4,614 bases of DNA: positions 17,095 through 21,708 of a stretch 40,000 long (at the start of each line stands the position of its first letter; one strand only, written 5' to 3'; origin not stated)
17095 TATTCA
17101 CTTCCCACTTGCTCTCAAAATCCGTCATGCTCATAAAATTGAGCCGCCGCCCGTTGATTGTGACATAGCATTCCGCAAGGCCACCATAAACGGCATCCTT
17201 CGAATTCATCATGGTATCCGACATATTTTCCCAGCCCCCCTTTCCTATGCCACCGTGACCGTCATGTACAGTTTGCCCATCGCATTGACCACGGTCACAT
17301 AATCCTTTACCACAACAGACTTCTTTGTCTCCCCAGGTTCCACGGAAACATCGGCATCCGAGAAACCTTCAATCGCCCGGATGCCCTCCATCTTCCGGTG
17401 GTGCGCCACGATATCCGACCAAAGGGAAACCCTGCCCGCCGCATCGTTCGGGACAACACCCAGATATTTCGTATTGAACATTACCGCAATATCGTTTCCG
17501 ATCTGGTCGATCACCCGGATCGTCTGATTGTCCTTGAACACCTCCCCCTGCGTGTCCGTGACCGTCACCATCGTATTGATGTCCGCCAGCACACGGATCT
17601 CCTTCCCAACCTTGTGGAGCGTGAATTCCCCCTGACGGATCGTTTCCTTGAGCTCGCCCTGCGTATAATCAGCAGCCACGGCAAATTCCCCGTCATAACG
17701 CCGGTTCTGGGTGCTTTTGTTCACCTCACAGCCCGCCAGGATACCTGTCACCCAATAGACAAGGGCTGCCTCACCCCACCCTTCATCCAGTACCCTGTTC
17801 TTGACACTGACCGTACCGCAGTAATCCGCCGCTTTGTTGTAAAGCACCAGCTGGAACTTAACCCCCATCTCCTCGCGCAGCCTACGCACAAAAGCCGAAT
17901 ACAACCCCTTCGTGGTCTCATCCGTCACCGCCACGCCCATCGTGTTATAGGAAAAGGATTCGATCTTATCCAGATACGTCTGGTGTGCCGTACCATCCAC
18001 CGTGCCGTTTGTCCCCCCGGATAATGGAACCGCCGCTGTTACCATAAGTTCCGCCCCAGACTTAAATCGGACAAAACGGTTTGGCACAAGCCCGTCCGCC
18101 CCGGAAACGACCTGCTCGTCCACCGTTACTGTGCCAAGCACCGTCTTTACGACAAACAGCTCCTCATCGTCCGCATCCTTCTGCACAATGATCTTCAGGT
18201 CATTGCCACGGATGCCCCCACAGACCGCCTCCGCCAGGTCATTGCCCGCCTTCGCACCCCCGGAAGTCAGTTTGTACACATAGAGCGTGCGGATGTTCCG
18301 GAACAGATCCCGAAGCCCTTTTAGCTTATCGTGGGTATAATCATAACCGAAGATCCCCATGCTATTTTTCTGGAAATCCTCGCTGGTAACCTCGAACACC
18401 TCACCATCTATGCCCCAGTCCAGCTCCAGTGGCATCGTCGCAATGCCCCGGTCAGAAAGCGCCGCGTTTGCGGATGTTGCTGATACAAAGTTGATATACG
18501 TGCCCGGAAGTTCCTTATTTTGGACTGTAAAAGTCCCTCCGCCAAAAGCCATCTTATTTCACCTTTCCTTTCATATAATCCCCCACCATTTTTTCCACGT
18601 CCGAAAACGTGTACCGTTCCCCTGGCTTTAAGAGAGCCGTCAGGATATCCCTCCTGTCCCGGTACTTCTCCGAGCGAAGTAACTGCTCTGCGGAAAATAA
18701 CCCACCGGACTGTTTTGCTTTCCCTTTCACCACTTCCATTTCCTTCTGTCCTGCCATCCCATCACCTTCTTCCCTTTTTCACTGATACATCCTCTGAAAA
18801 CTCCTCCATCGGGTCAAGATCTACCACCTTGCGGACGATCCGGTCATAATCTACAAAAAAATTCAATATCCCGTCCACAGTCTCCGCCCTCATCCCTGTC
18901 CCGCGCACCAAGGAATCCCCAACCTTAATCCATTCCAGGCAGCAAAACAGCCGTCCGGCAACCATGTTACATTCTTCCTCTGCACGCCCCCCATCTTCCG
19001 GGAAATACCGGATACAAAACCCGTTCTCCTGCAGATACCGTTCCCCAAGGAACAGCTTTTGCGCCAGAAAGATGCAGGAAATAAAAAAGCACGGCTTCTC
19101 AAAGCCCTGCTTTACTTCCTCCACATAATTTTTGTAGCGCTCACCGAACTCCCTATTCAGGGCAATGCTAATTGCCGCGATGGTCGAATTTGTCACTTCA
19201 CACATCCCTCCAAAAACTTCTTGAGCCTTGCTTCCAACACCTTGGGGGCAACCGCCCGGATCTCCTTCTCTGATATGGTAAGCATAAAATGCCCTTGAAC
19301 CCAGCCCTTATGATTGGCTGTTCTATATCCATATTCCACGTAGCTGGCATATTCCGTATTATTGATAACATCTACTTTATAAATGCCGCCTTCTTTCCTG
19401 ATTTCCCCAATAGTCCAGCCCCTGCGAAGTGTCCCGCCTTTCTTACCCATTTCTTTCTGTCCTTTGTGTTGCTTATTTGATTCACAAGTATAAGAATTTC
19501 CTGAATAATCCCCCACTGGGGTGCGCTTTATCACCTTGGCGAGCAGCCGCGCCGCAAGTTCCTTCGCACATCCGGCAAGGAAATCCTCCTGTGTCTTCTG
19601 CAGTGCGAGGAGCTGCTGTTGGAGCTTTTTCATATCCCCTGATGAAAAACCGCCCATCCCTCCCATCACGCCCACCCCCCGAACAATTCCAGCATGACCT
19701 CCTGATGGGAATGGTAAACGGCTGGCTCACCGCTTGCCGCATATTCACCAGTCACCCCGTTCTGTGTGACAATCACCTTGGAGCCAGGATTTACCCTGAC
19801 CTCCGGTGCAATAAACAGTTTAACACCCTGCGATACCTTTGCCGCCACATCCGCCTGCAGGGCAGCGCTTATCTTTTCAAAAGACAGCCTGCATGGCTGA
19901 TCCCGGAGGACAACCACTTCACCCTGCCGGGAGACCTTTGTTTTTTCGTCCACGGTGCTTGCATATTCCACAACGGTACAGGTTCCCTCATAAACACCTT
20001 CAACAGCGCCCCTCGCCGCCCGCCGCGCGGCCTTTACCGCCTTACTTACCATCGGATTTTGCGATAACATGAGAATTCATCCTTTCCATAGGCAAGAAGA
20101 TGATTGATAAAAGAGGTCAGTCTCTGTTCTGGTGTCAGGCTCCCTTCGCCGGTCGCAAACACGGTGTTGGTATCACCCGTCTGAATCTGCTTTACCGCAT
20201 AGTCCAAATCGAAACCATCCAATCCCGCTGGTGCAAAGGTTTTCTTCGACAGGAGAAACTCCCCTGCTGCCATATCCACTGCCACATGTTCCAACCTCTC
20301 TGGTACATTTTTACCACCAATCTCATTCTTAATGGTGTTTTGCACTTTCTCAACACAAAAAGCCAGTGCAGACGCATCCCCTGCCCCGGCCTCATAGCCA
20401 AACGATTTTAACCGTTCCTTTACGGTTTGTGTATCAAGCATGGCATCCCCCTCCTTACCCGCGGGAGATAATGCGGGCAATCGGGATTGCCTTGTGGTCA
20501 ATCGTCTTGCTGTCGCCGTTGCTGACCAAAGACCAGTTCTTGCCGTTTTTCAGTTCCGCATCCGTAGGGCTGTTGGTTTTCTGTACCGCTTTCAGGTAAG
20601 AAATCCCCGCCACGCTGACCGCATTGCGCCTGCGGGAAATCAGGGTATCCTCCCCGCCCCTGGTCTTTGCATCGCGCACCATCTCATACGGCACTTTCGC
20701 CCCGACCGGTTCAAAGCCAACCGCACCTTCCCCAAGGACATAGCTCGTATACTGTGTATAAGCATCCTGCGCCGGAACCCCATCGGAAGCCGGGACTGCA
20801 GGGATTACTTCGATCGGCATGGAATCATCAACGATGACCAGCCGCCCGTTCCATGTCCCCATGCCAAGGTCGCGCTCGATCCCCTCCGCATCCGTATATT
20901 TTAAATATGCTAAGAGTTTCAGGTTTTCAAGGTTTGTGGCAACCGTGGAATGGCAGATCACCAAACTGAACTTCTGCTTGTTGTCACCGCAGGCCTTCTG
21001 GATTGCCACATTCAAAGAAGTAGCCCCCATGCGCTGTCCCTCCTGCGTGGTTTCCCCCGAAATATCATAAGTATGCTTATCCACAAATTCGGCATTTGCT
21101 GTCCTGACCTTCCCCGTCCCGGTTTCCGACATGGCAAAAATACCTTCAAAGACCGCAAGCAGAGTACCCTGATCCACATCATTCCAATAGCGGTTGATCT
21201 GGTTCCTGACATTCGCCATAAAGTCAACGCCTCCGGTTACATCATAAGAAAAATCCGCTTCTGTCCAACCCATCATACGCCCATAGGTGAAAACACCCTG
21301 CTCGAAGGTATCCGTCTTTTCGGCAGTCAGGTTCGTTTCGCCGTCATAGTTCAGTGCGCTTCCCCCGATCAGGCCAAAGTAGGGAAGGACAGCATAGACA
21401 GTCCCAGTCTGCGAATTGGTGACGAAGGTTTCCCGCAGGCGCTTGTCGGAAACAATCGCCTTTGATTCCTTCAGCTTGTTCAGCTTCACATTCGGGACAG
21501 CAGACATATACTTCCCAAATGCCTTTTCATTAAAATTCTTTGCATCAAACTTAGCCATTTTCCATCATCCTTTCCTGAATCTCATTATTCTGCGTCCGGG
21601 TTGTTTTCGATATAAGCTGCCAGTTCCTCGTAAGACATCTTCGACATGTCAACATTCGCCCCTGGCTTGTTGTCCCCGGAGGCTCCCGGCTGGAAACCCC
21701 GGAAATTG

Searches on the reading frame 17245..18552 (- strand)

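Call 77: search_protein_families(library=pfam, max_evalue=0.001, proteins=[window:17245-18552:-])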
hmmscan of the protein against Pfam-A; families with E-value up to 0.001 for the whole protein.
window:17245-18552:- (435 aa): 4 families
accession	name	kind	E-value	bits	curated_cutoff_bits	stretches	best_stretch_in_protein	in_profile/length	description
PF17482.7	Phage_sheath_1C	-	2.2e-27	95.5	26.9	1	335-434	2-103/104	Phage tail sheath C-terminal domain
PF04984.19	Phage_sheath_1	-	5.3e-26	91.9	31.4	1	183-327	1-168/168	Phage tail sheath protein subtilisin-like domain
PF22671.1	Gp18_domIII_N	-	1e-14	54.9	27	1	35-95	1-58/58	Tail sheath protein Gp18 domain III N-terminal region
PF17481.7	Phage_sheath_domII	-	5.3e-10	40.1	31.4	1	107-182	17-98/98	Phage tail sheath protein beta-sandwich domain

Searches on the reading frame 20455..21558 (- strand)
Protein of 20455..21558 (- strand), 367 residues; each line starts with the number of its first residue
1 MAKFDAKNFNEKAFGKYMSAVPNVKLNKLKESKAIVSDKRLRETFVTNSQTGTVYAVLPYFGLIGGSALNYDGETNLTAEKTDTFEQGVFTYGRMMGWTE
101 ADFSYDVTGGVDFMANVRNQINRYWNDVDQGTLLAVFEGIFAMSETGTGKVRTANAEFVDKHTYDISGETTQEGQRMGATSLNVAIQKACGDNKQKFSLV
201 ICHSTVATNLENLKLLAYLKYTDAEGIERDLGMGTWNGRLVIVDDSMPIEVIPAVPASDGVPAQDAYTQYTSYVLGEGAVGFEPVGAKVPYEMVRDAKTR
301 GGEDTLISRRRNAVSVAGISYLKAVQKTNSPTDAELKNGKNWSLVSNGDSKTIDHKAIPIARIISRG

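Call 77: search_protein_families(library=pfam, max_evalue=0.001, proteins=[window:20455-21558:-])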
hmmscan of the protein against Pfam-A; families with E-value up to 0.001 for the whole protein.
window:20455-21558:- (367 aa): 1 family
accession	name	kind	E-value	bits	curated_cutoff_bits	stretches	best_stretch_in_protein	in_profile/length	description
PF20036.5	Gp13-like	-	1.9e-05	24.6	26.4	1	161-347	139-304/313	Major capsid protein 13-like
